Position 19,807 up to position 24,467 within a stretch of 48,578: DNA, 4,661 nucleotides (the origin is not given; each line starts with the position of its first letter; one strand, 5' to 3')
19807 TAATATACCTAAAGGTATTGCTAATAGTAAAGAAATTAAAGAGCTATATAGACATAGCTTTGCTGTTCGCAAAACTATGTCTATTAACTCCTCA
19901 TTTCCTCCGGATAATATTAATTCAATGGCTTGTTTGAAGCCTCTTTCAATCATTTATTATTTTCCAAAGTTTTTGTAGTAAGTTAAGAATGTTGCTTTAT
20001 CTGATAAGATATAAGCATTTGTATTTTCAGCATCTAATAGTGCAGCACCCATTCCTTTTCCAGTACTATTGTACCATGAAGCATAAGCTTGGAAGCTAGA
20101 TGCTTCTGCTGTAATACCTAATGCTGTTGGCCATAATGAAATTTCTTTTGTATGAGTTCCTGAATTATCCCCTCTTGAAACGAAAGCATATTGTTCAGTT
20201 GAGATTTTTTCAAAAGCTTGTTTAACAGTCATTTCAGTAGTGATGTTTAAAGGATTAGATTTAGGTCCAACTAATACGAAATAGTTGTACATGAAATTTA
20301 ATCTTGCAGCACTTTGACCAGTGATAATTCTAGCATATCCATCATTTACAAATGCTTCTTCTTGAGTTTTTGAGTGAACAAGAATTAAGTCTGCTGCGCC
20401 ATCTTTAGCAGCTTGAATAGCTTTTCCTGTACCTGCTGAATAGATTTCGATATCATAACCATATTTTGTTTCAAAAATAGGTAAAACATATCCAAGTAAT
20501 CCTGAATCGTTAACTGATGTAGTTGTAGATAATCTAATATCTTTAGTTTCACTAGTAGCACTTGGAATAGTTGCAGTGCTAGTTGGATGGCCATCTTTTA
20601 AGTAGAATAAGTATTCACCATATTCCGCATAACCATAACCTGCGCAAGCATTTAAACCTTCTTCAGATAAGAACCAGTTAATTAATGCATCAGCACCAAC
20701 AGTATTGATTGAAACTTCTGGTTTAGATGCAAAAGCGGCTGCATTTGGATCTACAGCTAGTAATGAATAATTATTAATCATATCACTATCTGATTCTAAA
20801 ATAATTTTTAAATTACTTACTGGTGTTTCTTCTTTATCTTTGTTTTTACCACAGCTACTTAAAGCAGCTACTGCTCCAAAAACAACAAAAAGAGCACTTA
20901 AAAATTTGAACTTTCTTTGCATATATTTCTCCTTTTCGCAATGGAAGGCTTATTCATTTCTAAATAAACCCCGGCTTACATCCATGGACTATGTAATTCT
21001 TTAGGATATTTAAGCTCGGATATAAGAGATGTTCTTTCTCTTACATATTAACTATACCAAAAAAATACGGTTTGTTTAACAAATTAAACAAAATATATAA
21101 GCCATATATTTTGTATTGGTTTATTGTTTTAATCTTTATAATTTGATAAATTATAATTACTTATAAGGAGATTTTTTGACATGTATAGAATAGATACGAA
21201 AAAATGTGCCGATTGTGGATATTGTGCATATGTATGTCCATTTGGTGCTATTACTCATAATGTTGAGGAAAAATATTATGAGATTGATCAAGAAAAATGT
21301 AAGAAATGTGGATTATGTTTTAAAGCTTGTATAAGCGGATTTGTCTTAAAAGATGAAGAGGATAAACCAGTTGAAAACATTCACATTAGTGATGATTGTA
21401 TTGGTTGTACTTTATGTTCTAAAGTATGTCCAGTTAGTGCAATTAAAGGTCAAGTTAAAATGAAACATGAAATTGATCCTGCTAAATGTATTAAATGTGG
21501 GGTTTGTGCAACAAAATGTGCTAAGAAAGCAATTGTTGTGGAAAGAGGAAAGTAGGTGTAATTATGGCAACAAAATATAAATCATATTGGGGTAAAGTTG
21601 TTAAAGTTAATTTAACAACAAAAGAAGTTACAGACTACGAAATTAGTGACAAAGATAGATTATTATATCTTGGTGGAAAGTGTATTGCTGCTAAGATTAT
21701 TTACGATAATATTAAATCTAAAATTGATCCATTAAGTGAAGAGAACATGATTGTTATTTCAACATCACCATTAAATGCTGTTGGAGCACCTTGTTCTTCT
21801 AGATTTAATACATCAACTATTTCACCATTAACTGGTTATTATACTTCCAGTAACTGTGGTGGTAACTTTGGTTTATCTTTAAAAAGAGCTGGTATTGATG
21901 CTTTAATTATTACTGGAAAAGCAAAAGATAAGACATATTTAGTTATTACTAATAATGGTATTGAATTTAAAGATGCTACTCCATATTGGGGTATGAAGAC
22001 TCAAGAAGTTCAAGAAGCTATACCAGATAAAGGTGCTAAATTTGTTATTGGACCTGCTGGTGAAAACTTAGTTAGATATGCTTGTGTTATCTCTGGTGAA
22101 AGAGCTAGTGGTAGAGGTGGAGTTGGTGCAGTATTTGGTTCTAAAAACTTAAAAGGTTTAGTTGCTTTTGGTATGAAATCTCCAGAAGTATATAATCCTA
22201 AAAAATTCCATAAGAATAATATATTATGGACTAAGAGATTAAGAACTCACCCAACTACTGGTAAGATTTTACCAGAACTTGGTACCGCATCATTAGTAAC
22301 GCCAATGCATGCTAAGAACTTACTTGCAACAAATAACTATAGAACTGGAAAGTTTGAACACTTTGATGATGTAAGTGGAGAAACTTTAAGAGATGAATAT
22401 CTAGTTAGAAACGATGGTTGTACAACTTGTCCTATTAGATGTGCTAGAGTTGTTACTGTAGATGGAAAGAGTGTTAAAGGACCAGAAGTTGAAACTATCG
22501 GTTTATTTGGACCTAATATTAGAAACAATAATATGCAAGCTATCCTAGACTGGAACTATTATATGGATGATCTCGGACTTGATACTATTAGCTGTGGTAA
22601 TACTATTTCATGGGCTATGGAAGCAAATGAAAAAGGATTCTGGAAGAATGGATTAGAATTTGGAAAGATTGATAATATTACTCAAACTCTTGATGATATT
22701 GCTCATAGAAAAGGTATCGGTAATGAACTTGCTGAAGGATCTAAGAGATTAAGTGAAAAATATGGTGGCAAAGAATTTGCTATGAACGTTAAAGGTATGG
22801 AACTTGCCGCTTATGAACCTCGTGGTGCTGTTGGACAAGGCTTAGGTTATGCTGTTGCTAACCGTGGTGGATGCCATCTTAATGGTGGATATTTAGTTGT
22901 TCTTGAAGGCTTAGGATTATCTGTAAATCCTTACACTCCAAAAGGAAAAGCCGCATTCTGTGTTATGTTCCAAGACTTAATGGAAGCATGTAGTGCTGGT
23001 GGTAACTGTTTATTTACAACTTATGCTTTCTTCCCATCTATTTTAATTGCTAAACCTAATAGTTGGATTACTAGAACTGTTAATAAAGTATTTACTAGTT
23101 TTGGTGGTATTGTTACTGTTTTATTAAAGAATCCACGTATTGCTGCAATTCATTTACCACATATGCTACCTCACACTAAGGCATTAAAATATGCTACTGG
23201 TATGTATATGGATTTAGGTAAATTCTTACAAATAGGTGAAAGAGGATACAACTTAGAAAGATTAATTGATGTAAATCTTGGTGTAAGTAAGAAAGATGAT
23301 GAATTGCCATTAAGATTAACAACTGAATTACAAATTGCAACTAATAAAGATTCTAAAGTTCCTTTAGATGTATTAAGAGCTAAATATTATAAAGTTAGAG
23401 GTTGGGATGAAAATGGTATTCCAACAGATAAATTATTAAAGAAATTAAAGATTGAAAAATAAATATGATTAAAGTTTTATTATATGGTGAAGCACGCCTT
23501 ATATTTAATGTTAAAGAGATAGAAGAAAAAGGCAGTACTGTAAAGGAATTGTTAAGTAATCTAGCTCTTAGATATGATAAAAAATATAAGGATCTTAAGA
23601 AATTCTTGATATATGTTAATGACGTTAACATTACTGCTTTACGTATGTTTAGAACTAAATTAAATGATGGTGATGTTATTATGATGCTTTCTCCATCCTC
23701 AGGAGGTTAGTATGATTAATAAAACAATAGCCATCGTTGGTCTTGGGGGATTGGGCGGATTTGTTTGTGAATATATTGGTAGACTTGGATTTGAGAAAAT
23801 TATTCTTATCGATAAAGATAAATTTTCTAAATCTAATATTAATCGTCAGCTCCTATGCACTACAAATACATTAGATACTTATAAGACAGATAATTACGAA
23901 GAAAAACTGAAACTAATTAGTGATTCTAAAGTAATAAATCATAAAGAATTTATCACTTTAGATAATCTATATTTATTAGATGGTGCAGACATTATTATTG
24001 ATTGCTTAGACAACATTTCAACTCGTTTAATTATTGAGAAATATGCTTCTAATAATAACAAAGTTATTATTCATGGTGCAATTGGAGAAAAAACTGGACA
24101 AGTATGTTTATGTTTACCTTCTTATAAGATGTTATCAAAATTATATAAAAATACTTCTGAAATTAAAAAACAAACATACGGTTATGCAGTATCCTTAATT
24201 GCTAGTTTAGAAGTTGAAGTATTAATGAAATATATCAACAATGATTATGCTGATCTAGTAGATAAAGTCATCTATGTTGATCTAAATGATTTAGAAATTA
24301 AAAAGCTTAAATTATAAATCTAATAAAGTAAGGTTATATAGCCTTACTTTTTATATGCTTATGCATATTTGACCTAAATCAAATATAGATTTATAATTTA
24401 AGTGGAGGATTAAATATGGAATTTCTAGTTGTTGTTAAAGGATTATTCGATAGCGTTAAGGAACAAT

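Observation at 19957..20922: Circularly permuted tungstate-binding protein TupA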

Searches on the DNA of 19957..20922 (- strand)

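Call 40: search_rna_families(sources=[L001, L002, L003, L004, L006, L008], threshold=gathering)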
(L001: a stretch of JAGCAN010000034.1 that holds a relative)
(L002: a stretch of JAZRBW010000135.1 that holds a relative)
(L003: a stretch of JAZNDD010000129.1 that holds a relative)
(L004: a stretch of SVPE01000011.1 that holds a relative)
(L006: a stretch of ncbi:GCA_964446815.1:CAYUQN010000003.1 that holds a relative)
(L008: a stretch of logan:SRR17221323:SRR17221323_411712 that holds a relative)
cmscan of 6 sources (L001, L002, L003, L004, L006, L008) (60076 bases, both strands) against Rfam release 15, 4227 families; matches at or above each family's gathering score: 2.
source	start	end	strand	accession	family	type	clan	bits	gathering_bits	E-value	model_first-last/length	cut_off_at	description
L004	5692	5858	+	RF01055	Molybdenum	Cis-reg; riboswitch;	-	63.5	36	5.9e-13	1-135/135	no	Molybdenum/Tungsten riboswitch aptamer (Moco RNA motif)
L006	8917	8989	+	RF00005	tRNA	Gene; tRNA;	CL00001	61.4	29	6.6e-11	1-71/71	no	tRNA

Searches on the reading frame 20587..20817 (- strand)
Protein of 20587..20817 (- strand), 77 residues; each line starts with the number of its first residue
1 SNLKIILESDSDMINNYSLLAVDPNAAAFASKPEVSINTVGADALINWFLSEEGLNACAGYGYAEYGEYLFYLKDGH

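Call 45: search_solved_structures(query=A2, max_evalue=10, show_alignments=2)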
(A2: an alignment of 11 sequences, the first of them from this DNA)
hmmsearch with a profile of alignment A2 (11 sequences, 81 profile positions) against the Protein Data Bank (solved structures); distinct sequences matched with E-value up to 10: 4.
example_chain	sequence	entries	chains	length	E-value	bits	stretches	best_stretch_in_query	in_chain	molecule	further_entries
3kn3_A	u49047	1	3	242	0.00026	24.2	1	3-65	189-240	PUTATIVE PERIPLASMIC PROTEIN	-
3muq_A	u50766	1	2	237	0.018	18.3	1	2-63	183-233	uncharacterized conserved protein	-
5my5_A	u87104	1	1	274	0.038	17.3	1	3-64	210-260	ABC transporter periplasmic substrate-binding protein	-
3lr1_A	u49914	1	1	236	1.5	12.1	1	2-29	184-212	Tungstate ABC transporter, periplasmic tungstate-binding protein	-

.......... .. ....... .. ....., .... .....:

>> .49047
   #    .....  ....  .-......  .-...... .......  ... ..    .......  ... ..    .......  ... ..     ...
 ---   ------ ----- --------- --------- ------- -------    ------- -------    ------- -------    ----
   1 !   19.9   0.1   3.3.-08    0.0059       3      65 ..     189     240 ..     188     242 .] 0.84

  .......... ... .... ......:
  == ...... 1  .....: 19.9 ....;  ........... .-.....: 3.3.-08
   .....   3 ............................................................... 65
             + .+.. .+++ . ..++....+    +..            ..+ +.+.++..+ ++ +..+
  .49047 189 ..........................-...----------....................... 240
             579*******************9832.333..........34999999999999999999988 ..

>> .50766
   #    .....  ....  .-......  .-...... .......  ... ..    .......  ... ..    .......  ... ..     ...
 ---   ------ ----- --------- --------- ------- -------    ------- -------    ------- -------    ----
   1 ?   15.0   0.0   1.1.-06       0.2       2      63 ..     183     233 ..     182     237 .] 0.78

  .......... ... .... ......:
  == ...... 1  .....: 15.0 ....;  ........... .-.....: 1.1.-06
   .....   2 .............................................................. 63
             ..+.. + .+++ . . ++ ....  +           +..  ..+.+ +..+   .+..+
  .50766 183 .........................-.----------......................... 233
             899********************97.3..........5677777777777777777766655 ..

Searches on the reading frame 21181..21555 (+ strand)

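Call 41: search_protein_families(library=pfam, proteins=[window:21181-21555:+], max_evalue=0.00001)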
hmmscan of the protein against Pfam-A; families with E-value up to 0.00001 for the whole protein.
window:21181-21555:+ (124 aa): 13 families
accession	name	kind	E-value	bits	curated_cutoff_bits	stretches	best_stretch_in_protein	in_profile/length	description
PF00037.32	Fer4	-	1.2e-24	85.5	21.1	2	3-25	2-24/24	4Fe-4S binding domain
PF12837.12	Fer4_6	-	2.5e-21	74.9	25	1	3-24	3-24/24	4Fe-4S binding domain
PF12838.12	Fer4_7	-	7.3e-18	65.2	27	2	8-53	1-51/52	4Fe-4S dicluster domain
PF12797.12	Fer4_2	-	2.3e-17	62.1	24.5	0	3-21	4-22/22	4Fe-4S binding domain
PF14697.11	Fer4_21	-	1.1e-16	61.1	35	2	34-88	2-57/59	4Fe-4S dicluster domain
PF13237.11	Fer4_10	-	9.8e-16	57.9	25.5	2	2-50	2-52/53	4Fe-4S dicluster domain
PF13187.11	Fer4_9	-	6.9e-15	55.3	27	2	8-53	1-50/52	4Fe-4S dicluster domain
PF13484.11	Fer4_16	-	7.6e-14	52.7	30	0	73-93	2-21/66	4Fe-4S double cluster binding domain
PF13183.11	Fer4_8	-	5.5e-11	43.3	27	0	71-92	3-25/68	4Fe-4S dicluster domain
PF13534.11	Fer4_17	-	2.9e-08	34.6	22.2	0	8-31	1-23/61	4Fe-4S dicluster domain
PF25160.1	LdpA_Fe-S-bd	-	3.9e-07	30.2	27.6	0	4-26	23-45/49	LdpA Fe-S cluster-binding domain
PF12800.12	Fer4_4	-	5.9e-07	29.7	24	0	71-85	2-16/17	4Fe-4S binding domain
PF12798.12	Fer4_3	-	6e-07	30.2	27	0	73-87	1-15/15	4Fe-4S binding domain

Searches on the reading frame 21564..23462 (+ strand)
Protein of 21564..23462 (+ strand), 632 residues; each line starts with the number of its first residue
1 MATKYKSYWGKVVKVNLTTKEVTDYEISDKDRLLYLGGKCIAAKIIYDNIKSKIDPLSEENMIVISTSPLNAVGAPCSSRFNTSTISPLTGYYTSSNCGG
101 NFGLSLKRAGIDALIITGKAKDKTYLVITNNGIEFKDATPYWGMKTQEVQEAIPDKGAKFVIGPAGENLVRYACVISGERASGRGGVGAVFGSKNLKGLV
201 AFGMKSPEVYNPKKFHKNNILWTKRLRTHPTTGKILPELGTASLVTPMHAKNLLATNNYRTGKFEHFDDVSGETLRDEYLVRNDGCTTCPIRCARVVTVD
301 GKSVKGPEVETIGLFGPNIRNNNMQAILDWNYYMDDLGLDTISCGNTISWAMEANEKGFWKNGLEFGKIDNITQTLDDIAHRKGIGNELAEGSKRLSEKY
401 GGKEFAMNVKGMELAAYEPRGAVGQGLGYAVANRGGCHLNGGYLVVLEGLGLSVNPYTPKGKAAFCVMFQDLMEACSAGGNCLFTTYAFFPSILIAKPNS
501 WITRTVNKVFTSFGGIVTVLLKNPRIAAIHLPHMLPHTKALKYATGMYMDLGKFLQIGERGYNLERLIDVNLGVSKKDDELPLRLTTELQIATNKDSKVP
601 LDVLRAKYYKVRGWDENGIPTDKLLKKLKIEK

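Call 41: search_protein_families(library=pfam, proteins=[window:21564-23462:+], max_evalue=0.00001)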
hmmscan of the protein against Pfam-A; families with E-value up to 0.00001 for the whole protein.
window:21564-23462:+ (632 aa): 2 families
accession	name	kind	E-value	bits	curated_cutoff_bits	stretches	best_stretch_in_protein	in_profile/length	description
PF01314.23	AFOR_C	-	2e-113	379.9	27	1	222-630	6-385/385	Aldehyde ferredoxin oxidoreductase, domains 2 & 3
PF02730.20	AFOR_N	-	1e-66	225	29.8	1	10-201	1-196/199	Aldehyde ferredoxin oxidoreductase, N-terminal domain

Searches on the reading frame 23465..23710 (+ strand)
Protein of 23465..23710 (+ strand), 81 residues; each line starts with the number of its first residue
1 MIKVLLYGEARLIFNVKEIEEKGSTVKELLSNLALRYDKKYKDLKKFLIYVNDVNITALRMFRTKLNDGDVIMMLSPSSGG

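Call 41: search_protein_families(library=pfam, proteins=[window:23465-23710:+], max_evalue=0.00001)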
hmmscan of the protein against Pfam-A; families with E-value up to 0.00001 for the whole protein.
window:23465-23710:+ (81 aa): 1 family
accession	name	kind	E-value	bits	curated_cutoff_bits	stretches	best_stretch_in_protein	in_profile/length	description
PF02597.26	ThiS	-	9.3e-12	45.8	22.5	1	4-81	1-76/76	ThiS family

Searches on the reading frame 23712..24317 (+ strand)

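Call 41: search_protein_families(library=pfam, proteins=[window:23712-24317:+], max_evalue=0.00001)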
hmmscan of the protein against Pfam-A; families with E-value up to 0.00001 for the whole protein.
window:23712-24317:+ (201 aa): 1 family
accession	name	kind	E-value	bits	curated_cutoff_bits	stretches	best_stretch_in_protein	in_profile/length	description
PF00899.27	ThiF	-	8.5e-33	113.9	28.1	1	4-199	21-227/238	ThiF family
